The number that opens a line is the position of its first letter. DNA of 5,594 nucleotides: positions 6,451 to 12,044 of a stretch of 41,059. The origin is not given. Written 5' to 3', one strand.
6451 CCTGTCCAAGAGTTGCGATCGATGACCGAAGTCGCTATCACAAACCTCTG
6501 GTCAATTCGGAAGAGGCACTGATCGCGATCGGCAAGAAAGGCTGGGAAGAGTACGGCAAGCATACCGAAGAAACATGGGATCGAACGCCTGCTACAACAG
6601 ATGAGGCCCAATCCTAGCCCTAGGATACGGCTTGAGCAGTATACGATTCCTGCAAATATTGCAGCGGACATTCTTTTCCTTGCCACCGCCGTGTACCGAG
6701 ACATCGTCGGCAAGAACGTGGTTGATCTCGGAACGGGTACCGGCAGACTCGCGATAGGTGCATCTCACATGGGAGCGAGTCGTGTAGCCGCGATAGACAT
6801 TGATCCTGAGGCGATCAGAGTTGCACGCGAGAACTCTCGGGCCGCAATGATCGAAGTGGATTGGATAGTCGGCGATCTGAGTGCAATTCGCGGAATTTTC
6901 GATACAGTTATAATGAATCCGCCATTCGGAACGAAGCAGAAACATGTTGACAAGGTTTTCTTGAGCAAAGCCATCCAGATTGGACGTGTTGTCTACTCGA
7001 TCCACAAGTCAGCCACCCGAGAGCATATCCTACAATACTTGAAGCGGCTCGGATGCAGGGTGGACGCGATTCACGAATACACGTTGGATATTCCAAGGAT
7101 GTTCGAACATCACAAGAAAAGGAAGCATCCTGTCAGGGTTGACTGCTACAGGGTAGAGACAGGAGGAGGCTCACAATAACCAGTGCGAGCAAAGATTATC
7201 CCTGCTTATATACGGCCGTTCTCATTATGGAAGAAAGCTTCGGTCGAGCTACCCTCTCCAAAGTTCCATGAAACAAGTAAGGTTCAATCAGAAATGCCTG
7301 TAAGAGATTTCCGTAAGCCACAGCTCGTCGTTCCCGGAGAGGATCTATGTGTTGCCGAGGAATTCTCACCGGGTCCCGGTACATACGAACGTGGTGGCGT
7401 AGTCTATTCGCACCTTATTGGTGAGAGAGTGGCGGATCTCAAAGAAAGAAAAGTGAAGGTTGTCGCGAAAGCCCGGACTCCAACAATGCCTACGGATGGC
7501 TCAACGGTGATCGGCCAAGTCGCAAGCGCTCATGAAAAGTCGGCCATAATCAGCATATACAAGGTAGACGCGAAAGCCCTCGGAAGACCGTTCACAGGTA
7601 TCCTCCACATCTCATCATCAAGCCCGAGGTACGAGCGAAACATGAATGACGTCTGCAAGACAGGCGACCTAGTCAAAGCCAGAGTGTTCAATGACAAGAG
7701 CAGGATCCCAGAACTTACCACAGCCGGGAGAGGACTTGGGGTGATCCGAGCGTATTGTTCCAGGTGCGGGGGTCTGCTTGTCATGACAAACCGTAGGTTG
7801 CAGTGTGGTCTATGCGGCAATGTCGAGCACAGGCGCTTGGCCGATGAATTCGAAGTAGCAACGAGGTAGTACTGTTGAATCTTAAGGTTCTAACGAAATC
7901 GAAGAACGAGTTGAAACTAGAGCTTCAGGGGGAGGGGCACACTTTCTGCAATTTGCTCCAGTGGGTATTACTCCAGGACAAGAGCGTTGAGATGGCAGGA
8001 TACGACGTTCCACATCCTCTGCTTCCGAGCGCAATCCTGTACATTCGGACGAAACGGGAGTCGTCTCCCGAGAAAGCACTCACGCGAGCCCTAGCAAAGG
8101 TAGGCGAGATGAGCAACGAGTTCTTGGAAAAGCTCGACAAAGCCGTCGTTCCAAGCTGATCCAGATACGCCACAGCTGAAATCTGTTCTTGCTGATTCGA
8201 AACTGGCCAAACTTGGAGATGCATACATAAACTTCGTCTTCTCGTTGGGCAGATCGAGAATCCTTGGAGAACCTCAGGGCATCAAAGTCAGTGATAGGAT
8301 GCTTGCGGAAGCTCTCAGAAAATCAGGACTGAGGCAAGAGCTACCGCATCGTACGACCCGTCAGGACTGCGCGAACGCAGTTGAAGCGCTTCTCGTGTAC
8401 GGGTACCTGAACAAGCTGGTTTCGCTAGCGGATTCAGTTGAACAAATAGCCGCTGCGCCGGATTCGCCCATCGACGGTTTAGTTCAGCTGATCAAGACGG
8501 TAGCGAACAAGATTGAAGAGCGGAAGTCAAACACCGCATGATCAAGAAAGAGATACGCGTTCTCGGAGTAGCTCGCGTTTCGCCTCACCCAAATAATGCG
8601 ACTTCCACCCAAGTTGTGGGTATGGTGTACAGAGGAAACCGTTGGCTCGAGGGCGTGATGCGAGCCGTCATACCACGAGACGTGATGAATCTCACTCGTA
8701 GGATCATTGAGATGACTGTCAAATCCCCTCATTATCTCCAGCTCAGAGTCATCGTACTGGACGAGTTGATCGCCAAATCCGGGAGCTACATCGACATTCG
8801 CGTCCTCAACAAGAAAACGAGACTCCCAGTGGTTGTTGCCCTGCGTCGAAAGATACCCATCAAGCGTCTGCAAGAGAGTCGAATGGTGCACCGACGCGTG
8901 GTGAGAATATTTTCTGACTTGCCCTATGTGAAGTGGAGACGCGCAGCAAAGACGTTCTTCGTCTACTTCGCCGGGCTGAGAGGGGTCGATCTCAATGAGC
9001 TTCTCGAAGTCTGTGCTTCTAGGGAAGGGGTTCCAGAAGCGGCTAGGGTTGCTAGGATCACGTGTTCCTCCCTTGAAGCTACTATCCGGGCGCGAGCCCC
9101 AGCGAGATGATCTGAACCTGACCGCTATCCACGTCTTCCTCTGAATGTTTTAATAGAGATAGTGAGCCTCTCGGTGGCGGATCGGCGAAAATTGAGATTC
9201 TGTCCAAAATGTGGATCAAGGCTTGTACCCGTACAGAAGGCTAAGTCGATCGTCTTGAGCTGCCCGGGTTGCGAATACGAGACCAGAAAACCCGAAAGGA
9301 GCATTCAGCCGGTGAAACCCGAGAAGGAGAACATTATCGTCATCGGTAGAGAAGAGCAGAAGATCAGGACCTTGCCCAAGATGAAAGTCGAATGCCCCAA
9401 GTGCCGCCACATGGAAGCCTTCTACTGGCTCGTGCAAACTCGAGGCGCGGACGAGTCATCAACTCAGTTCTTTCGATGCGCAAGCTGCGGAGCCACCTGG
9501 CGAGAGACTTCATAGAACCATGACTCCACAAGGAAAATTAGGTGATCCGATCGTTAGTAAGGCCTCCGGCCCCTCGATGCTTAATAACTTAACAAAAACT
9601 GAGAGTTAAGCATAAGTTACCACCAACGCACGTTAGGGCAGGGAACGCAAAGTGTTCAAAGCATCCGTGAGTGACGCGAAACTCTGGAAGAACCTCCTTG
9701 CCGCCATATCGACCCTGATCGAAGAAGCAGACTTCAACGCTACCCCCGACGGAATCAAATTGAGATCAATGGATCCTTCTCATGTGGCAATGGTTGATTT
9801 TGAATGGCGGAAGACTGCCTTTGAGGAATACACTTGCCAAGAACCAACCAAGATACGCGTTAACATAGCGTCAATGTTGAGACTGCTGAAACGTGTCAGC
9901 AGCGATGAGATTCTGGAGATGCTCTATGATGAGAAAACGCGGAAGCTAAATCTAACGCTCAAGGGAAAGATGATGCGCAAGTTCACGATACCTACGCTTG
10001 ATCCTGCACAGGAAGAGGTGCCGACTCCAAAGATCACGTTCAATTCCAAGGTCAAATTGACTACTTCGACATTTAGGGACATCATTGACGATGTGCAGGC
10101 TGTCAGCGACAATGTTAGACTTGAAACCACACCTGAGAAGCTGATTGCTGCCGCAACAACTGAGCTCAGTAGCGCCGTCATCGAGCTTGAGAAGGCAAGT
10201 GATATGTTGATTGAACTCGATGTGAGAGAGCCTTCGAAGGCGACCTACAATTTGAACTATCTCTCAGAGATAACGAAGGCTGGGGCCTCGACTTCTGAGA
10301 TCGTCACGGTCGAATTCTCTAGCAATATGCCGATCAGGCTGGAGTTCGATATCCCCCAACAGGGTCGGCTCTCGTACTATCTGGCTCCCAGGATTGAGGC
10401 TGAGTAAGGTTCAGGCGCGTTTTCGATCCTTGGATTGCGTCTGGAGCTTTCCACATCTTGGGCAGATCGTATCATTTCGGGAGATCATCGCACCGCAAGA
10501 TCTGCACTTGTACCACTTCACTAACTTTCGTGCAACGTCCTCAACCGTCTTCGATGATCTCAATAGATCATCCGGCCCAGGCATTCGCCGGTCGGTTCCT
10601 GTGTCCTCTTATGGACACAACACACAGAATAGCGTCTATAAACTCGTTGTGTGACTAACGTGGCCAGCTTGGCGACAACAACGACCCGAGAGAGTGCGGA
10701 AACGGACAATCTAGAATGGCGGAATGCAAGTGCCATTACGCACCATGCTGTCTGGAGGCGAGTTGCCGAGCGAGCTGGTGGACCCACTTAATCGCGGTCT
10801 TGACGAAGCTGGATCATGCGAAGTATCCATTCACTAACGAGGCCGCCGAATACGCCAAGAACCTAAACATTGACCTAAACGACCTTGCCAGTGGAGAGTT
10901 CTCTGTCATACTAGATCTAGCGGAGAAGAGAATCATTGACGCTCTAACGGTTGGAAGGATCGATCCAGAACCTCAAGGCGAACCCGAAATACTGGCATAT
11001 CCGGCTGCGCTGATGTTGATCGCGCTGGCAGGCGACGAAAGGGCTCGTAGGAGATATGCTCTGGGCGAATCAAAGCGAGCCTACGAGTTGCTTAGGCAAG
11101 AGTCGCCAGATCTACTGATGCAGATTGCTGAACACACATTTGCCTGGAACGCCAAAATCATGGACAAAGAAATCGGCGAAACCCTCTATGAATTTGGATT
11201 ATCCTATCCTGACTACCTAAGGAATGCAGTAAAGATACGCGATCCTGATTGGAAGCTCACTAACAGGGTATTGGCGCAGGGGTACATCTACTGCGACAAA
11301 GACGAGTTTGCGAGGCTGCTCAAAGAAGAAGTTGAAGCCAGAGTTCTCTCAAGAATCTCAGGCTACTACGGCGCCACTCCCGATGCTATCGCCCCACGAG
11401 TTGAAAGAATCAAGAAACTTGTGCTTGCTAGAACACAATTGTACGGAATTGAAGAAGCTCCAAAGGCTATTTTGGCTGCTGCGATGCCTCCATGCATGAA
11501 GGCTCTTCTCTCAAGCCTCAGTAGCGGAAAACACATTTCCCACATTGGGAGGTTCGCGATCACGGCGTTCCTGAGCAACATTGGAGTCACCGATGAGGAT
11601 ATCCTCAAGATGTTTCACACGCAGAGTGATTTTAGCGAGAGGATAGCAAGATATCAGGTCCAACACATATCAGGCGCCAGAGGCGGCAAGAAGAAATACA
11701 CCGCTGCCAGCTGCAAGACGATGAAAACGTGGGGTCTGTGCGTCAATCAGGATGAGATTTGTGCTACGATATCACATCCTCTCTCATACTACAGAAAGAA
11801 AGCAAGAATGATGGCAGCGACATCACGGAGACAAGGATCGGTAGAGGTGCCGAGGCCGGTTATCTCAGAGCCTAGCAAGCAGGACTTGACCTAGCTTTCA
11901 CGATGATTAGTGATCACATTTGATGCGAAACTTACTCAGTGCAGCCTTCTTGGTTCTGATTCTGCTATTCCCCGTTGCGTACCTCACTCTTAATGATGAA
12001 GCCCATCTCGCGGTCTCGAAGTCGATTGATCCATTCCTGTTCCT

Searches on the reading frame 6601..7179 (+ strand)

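Call 66: search_protein_families(library=pfam, proteins=[window:6601-7179:+], max_evalue=0.001)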
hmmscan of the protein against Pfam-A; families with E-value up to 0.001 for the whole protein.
window:6601-7179:+ (192 aa): 10 families
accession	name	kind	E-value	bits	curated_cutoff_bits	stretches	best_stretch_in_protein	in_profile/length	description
PF05175.20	MTS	-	1.3e-13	51.4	23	1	33-119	29-121/170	Methyltransferase small domain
PF06325.19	PrmA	-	3e-13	50.4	22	1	37-106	162-233/296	Ribosomal protein L11 methyltransferase (PrmA)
PF13649.12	Methyltransf_25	-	3.6e-11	44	27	1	40-110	1-75/97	Methyltransferase domain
PF13847.12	Methyltransf_31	-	5e-10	39.7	27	1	37-109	4-84/145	Methyltransferase domain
PF02475.24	TRM5-TYW2_MTfase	-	1.2e-08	35.5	28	1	37-135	37-134/164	TRM5/TYW2 methyltransferase domain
PF08241.18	Methyltransf_11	-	2.9e-07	31.5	21.2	1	41-105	1-66/95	Methyltransferase domain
PF03602.21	Cons_hypoth95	-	3e-07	30.7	24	1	34-138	39-155/182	Conserved hypothetical protein 95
PF01170.24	UPF0020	-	3.2e-06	27.4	22.3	1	59-114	51-136/197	RMKL-like, methyltransferase domain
PF13489.12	Methyltransf_23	-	7.3e-05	23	27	1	20-102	9-61/164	Methyltransferase domain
PF08242.18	Methyltransf_12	-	0.00046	21.3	30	1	41-106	1-72/98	Methyltransferase domain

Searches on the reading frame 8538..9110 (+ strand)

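Call 66: search_protein_families(library=pfam, proteins=[window:8538-9110:+], max_evalue=0.001)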
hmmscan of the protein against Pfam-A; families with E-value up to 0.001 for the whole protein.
window:8538-9110:+ (190 aa): 1 family
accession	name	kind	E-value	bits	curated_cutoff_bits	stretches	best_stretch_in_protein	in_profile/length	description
PF01949.23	Endo_dU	-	1.6e-20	73.7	32.7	1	4-178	1-180/182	Endonuclease dU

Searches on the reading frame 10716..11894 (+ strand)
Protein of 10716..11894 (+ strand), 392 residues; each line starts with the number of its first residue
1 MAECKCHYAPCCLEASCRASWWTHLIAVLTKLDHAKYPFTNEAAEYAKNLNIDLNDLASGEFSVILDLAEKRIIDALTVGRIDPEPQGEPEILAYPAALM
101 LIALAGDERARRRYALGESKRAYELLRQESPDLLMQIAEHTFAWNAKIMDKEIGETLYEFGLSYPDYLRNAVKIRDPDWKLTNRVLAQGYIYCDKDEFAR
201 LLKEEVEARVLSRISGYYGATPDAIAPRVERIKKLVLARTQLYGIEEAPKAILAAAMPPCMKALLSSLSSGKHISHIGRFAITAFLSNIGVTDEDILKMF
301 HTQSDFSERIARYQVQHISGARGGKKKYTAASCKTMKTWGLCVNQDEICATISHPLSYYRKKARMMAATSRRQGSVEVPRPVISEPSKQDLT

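Call 66: search_protein_families(library=pfam, proteins=[window:10716-11894:+], max_evalue=0.001)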
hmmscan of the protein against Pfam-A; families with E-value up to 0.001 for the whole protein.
window:10716-11894:+ (392 aa): 1 family
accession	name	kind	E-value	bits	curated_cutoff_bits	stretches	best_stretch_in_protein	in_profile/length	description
PF04104.19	DNA_primase_lrg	-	1.3e-31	110.4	22.4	1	176-353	17-218/266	Eukaryotic and archaeal DNA primase, large subunit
